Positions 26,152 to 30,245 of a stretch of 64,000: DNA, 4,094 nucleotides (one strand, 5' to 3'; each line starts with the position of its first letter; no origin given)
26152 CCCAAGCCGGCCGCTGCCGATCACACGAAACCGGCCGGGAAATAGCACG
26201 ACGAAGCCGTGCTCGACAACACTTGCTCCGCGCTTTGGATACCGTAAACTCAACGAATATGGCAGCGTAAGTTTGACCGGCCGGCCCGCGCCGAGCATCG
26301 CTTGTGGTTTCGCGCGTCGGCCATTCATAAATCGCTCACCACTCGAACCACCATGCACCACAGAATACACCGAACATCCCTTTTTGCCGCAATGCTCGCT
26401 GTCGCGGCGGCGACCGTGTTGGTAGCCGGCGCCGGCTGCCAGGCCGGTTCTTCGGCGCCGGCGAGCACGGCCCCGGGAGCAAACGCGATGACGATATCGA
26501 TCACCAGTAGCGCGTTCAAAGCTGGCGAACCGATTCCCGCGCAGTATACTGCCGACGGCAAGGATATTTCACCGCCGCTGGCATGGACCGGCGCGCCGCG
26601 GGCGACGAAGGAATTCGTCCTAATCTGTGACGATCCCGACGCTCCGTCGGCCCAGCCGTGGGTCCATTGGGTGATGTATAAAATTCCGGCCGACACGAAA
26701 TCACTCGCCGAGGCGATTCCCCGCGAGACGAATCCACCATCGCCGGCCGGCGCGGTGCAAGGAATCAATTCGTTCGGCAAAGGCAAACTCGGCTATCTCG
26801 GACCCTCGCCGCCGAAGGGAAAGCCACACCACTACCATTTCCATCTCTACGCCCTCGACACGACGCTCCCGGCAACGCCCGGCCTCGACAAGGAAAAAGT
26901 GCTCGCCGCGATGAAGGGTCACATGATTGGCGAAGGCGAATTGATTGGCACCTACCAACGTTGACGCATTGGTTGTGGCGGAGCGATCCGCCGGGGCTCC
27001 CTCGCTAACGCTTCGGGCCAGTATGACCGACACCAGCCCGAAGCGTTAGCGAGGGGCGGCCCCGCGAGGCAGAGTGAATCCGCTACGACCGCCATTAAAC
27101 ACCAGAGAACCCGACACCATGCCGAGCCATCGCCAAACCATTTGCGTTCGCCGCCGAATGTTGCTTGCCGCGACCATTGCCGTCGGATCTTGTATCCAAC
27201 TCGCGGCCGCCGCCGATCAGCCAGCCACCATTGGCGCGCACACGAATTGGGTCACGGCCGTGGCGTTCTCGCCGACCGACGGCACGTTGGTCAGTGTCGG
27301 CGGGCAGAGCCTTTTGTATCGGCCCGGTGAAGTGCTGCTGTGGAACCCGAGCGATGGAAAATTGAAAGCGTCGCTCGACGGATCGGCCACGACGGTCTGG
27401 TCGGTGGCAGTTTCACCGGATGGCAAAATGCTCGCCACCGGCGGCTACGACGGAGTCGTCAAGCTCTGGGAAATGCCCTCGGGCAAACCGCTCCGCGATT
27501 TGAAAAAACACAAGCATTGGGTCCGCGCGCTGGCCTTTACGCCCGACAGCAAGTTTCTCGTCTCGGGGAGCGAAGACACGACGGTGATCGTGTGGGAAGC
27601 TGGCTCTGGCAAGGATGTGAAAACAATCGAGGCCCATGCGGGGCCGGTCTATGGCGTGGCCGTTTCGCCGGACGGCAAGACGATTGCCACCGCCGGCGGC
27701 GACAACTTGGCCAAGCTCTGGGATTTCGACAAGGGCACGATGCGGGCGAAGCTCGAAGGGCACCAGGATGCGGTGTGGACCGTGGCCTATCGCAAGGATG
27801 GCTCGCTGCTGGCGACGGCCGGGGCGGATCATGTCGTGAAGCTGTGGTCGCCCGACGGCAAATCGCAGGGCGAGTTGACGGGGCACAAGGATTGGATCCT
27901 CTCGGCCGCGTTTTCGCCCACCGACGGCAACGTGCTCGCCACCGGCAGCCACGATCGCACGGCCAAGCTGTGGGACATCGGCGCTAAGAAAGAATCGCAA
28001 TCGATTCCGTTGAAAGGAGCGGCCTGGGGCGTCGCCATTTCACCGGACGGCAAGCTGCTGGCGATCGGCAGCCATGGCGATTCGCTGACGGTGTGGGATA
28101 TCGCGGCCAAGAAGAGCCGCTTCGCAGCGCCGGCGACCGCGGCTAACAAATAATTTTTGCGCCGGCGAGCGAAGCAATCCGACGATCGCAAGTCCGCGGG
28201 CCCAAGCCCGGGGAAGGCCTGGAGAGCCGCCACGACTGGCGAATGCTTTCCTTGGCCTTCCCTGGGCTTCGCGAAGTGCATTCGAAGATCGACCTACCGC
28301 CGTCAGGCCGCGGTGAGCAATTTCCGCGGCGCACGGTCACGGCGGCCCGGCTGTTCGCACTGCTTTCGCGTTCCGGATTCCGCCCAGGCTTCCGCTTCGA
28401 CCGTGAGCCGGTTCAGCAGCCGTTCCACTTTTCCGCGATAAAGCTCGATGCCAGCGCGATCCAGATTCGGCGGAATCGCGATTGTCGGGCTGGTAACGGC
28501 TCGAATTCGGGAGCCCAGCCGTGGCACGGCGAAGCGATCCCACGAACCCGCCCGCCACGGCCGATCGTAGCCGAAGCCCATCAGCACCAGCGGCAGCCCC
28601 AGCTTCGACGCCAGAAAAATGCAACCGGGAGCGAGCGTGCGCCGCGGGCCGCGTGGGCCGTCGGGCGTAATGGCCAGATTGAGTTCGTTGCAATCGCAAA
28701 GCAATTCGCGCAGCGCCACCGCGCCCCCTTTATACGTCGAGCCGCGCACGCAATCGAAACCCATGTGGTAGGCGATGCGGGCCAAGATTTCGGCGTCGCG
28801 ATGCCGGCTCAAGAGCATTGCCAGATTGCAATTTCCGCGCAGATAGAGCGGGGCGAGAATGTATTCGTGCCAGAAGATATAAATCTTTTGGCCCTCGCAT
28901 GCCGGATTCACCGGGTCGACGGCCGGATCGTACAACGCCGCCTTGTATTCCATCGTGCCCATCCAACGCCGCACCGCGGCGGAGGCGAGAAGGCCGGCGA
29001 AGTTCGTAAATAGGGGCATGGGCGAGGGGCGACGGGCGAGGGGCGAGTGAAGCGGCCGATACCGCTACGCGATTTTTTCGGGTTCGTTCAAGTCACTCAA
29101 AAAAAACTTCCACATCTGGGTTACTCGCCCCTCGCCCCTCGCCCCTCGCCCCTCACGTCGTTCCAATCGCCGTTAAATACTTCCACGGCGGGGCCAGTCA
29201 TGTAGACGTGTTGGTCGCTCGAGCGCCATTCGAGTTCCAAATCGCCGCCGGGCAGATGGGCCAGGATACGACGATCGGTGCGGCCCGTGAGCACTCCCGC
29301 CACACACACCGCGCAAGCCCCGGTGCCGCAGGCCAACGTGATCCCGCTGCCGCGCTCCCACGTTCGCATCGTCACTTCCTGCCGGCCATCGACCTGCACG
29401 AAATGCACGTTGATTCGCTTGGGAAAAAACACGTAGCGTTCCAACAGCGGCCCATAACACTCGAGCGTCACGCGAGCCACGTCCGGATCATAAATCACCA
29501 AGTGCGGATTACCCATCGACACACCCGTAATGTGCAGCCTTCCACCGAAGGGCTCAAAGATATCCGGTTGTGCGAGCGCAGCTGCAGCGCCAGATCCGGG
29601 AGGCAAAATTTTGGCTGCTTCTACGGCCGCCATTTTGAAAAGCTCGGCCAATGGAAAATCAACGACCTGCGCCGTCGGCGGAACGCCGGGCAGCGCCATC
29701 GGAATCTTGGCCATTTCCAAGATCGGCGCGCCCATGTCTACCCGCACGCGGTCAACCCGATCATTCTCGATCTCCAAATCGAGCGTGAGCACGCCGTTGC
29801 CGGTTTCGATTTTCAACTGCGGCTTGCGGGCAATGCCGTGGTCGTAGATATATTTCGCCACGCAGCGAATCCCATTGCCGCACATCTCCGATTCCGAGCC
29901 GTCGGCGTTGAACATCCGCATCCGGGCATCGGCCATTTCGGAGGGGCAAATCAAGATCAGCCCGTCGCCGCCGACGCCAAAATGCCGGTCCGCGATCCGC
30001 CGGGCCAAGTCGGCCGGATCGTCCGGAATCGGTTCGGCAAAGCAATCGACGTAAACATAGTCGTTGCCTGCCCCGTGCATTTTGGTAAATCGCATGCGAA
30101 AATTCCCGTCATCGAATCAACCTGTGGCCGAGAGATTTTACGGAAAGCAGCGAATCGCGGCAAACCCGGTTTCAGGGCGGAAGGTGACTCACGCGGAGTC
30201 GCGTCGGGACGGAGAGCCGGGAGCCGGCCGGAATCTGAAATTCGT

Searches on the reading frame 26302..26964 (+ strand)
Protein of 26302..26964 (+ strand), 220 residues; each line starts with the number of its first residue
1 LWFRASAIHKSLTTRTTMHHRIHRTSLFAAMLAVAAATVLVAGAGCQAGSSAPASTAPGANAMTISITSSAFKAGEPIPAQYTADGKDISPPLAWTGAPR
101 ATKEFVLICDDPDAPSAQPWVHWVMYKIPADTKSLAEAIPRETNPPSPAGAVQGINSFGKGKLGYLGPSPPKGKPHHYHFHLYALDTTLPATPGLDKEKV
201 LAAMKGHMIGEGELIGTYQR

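Call 24: search_protein_families(library=pfam, proteins=[window:26302-26964:+], max_evalue=0.0001)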
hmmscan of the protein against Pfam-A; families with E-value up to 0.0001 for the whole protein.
window:26302-26964:+ (220 aa): 1 family
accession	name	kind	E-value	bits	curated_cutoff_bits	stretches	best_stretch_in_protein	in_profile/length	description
PF01161.25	PBP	-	4.5e-42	144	24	1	78-218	2-135/135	Phosphatidylethanolamine-binding protein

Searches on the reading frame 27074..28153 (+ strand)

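Call 24: search_protein_families(library=pfam, proteins=[window:27074-28153:+], max_evalue=0.0001)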
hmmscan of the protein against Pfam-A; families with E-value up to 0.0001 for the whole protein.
window:27074-28153:+ (359 aa): 44 families (the best 25 are shown)
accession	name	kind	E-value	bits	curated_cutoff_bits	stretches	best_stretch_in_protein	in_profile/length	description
PF25173.1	Beta-prop_WDR3_1st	-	2.6e-70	236.3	154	2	86-259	10-183/184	WDR3 first beta-propeller domain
PF25174.1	Beta-prop_THOC3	-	4.3e-69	233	305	2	51-249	40-231/272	THOC3 beta-propeller domain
PF00400.38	WD40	-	9.1e-64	209.7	27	5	137-174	1-38/39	WD domain, G-beta repeat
PF25172.1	Beta-prop_WDR3_2nd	-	2e-54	185.2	140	4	141-259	169-287/293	WDR3 second beta-propeller domain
PF24817.1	WD40_WDHD1_1st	-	9e-50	169.9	109.9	4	101-187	82-168/291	WDHD1 first WD40 domain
PF24814.1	WD40_Prp19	-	3.2e-46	158.1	320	2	110-314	11-218/281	Prp19 WD40 domain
PF25175.1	Beta-prop_WDR5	-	1e-42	146.9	250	2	52-221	5-168/296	WDR5 beta-propeller domain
PF24807.1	WD40_CDC20-Fz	-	7.3e-41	140.8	200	2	86-239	30-185/292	CDC20/Fizzy WD40 domain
PF23414.1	Beta-prop_EML_2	-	6.1e-38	131.1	90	2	108-262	1-155/266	Echinoderm microtubule-associated protein second beta-propeller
PF24796.1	WDR55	-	3.7e-34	118.6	200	3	107-258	9-164/296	WDR55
PF24105.1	Beta-prop_CAF1B_HIR1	-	3.7e-33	115.5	80.5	3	99-221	64-204/383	CAF1B/HIR1 beta-propeller domain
PF24805.1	EIF3I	-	3.1e-30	105.9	200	3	226-331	5-110/324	EIF3I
PF25047.1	Beta-prop_TEP1_2nd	-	2.7e-29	102.5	89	2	99-260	84-254/255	TEP-1 second beta-propeller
PF25391.1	WD40_Gbeta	-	6.1e-29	101.5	150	3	141-258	137-253/340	G protein beta WD-40 repeat protein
PF25168.1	Beta-prop_WDR36-Utp21_2nd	-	7.4e-28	98.2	84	2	186-341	154-307/335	WDR36/Utp21 second beta-propeller domain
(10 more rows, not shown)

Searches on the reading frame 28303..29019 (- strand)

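Call 24: search_protein_families(library=pfam, proteins=[window:28303-29019:-], max_evalue=0.0001)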
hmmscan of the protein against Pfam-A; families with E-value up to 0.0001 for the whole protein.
window:28303-29019:- (238 aa): 1 family
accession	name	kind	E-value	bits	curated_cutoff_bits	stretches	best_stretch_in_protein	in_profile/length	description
PF04028.18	DUF374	-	2.7e-21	75.3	26.8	1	61-126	3-69/69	Domain of unknown function (DUF374)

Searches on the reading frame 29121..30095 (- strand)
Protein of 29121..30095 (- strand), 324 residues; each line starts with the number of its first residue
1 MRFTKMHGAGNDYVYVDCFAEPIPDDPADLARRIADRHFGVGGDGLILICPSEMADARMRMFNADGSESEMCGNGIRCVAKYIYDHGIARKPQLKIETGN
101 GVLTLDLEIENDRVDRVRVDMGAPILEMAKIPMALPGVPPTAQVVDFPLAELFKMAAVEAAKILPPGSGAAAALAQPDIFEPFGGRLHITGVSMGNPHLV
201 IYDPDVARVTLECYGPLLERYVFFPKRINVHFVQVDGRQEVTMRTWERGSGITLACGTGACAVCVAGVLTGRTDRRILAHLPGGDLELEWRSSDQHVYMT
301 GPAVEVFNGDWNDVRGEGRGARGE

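Call 25: search_protein_families(library=pfam, proteins=[window:29121-30095:-], max_evalue=0.0001)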
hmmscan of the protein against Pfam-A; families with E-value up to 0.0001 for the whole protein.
window:29121-30095:- (324 aa): 2 families
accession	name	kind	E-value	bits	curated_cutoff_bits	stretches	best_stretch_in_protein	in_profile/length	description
PF01678.24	DAP_epimerase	-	3e-67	224.6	34.7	2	3-125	1-119/121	Diaminopimelate epimerase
PF05544.16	Pro_racemase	-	5.9e-05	22.7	27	0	48-127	58-142/325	Proline racemase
